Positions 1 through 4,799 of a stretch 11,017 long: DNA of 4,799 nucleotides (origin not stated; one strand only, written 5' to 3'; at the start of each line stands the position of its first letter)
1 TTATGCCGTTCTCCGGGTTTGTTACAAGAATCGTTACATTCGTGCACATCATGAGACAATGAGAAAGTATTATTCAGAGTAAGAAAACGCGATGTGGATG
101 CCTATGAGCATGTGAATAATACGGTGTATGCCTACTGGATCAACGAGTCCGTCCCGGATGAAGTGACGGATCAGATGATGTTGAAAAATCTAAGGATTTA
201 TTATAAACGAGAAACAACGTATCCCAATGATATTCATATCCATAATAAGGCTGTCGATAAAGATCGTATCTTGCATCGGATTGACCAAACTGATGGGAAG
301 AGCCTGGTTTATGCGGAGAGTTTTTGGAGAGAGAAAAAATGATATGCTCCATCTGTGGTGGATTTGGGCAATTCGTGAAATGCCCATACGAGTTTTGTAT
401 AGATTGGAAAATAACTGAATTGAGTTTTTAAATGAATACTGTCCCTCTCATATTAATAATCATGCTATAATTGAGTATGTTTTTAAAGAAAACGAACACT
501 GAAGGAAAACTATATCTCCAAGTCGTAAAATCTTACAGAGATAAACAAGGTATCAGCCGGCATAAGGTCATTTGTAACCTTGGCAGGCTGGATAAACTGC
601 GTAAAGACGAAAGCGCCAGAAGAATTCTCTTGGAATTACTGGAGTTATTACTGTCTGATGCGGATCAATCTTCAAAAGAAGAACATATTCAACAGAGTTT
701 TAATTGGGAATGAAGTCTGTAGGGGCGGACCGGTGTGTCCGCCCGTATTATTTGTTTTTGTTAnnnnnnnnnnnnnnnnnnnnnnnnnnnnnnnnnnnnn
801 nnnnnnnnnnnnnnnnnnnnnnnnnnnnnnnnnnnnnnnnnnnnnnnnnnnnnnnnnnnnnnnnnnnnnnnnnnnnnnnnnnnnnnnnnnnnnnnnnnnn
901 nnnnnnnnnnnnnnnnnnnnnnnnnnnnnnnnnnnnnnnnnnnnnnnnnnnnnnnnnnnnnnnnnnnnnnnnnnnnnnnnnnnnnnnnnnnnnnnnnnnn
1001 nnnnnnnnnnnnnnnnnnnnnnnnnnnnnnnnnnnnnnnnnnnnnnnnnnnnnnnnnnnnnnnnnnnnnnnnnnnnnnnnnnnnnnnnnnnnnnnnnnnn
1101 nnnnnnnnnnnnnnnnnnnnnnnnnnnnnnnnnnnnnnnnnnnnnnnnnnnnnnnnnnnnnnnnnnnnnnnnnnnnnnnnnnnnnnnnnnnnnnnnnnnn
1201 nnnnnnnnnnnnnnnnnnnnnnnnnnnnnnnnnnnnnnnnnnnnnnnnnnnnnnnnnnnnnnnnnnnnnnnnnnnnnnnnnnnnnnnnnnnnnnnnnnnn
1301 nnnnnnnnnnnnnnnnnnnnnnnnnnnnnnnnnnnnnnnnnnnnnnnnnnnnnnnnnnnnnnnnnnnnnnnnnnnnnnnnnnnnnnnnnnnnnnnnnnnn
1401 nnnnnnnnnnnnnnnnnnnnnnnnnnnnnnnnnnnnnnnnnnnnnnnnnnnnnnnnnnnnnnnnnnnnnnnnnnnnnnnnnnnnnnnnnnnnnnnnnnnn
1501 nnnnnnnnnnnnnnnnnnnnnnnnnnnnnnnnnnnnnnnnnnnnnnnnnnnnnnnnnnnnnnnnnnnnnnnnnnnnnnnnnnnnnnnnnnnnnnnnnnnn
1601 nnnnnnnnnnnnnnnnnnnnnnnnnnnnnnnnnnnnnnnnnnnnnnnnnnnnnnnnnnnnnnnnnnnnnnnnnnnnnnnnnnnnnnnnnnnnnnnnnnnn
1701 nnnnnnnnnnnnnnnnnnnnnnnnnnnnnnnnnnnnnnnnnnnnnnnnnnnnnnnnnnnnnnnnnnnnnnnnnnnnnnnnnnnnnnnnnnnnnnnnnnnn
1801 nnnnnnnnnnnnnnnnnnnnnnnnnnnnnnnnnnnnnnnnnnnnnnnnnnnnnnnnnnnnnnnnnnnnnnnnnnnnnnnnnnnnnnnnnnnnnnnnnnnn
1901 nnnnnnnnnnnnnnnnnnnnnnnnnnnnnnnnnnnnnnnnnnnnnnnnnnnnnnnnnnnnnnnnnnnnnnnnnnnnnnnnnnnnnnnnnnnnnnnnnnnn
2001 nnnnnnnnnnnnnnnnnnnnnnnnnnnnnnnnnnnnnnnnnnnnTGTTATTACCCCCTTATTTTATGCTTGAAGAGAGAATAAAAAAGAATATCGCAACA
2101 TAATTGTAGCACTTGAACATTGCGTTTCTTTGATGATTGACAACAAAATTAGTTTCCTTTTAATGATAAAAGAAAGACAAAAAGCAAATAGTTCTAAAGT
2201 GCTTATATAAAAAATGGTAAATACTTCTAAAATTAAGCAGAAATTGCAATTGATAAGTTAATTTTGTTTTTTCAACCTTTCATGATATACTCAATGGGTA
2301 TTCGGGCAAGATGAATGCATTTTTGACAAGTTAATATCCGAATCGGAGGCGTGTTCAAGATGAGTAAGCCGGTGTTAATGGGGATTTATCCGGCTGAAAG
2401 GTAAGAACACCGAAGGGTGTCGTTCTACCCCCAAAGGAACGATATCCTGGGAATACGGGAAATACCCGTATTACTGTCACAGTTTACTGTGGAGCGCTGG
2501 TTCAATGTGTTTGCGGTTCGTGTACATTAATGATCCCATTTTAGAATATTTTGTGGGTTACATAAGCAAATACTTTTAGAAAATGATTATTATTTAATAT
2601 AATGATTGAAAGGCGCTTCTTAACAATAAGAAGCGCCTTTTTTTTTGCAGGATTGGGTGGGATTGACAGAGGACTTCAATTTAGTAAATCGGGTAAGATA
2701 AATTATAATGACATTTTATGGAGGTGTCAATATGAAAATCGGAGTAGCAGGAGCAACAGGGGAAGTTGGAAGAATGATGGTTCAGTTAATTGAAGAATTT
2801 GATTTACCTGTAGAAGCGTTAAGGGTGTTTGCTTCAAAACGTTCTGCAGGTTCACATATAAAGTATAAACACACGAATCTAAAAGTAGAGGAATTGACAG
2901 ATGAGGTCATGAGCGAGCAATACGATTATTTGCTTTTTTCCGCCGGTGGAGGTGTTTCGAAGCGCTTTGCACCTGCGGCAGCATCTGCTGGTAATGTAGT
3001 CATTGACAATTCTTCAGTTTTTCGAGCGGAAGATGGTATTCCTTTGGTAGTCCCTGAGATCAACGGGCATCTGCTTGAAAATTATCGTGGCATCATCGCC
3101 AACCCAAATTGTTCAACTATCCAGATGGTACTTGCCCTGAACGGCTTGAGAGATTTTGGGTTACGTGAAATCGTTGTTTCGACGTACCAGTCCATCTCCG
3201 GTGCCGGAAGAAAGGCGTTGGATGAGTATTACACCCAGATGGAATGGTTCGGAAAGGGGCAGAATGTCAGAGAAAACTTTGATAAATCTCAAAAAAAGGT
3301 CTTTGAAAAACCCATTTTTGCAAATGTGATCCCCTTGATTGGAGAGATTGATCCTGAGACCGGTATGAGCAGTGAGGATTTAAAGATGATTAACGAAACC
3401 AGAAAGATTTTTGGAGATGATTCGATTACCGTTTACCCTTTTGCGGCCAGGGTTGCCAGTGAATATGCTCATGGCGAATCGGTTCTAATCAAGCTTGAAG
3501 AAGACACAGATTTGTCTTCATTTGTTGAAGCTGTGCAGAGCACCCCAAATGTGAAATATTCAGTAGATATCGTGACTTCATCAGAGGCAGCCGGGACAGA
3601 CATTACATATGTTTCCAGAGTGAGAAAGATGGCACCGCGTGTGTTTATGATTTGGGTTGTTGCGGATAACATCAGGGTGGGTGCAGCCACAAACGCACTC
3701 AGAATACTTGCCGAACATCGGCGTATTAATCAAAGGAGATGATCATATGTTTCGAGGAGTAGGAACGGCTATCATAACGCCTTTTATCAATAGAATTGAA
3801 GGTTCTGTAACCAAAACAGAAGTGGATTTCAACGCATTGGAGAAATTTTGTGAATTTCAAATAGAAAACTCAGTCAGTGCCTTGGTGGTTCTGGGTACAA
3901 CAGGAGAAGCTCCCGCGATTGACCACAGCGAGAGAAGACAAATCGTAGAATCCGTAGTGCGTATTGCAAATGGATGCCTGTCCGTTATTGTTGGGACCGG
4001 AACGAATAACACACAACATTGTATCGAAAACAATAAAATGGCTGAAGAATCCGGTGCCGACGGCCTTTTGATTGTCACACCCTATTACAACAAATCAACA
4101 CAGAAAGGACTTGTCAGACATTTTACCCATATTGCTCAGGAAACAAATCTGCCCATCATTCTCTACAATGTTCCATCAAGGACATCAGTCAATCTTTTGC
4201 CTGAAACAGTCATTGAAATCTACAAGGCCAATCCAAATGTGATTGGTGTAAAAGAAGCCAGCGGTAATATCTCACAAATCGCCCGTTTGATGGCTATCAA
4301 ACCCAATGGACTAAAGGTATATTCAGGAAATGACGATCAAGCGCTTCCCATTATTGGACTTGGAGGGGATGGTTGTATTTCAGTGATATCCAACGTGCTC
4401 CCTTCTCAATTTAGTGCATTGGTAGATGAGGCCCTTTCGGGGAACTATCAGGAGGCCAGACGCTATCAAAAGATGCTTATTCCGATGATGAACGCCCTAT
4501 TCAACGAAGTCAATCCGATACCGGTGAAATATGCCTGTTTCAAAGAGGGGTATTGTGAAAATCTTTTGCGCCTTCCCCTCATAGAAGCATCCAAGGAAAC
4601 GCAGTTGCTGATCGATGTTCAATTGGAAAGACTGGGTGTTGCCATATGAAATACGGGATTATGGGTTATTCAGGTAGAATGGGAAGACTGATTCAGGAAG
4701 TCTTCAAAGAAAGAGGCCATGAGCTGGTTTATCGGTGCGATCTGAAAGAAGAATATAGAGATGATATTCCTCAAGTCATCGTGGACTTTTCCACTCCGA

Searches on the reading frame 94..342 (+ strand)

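Call 52: search_protein_families(library=pfam, proteins=[window:94-342:+], max_evalue=0.01)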
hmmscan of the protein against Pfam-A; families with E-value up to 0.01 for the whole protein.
window:94-342:+ (82 aa): 2 families
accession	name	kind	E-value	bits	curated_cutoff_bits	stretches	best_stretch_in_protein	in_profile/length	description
PF20791.3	Acyl-ACP_TE_C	-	1.4e-12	48.2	21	1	1-80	19-101/101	Acyl-ACP thioesterase C-terminal domain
PF21871.1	Gp6_C-III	-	0.006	17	27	1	37-68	31-62/76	Baseplate structural protein gp6, C-terminal domain III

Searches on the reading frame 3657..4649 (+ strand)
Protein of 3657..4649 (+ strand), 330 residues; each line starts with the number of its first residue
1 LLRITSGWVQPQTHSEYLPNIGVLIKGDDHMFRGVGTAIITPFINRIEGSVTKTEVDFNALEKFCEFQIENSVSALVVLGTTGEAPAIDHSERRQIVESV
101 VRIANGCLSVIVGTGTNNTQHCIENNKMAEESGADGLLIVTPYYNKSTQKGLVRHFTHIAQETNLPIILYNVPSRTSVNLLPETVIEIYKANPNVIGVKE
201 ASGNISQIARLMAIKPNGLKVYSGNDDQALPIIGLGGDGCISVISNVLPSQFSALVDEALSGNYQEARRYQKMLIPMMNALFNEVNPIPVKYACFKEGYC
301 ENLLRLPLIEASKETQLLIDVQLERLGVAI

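Call 3: search_protein_families(library=pfam, proteins=[window:3657-4649:+], max_evalue=0.01)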
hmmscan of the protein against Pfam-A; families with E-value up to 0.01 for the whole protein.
window:3657-4649:+ (330 aa): 1 family
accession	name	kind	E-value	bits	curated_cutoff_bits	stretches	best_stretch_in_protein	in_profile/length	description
PF00701.28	DHDPS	-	1.5e-83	280.3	22.1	1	32-323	2-286/289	Dihydrodipicolinate synthetase family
